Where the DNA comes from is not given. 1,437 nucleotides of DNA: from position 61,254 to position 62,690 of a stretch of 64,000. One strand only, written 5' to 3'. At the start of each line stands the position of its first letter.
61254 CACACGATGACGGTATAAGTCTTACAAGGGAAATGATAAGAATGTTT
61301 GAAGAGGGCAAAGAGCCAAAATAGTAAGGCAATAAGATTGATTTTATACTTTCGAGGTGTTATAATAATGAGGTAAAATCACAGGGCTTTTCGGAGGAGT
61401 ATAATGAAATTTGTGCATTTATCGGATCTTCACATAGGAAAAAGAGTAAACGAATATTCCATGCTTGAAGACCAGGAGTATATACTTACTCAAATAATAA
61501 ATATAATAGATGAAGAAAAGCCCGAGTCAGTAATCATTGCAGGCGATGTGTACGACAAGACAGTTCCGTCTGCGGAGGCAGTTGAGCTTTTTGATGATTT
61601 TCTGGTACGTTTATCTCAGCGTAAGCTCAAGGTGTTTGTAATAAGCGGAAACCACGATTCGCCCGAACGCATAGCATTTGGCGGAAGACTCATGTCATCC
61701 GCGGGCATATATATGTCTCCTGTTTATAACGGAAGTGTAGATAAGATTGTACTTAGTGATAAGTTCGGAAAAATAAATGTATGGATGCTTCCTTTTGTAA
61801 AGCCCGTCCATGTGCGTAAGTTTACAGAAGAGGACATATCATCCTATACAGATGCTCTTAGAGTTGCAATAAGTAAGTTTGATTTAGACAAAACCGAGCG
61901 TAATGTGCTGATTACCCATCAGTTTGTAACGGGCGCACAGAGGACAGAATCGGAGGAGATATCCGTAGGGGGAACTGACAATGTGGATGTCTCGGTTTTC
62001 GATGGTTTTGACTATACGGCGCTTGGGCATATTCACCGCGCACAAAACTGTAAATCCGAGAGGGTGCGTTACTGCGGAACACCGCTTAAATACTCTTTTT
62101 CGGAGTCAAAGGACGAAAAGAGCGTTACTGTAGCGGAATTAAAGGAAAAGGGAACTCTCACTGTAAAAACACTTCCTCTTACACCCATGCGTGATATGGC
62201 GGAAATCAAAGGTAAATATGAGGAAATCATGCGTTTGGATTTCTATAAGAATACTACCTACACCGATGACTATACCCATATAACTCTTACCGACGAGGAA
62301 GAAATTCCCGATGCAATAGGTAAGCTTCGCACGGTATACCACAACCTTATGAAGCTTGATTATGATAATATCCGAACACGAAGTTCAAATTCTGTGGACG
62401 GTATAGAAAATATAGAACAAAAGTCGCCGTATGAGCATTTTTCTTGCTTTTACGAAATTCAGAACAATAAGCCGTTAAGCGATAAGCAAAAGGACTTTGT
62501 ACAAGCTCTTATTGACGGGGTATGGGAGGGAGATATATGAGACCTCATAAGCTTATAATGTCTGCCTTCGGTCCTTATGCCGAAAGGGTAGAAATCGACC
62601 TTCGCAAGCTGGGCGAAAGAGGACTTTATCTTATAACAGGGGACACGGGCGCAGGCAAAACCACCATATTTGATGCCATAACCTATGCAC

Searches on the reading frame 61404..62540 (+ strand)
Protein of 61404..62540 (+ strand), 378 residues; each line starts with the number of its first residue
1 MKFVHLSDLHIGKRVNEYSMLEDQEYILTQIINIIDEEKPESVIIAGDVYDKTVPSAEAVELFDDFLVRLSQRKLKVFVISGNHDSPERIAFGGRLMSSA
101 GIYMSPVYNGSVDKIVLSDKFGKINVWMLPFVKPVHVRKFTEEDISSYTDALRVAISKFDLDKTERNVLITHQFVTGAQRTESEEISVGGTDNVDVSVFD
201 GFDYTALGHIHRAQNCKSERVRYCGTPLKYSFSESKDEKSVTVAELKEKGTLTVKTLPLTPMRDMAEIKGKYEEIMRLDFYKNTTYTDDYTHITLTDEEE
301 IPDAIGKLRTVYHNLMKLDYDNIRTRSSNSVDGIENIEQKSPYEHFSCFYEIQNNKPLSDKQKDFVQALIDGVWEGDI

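Call 10: find_encoding_contigs(protein=window:61404-62540:+, flank=10000, max_places=10)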
Protein window:61404-62540:+ (378 aa): no gene with exactly this product is on record in the collection.
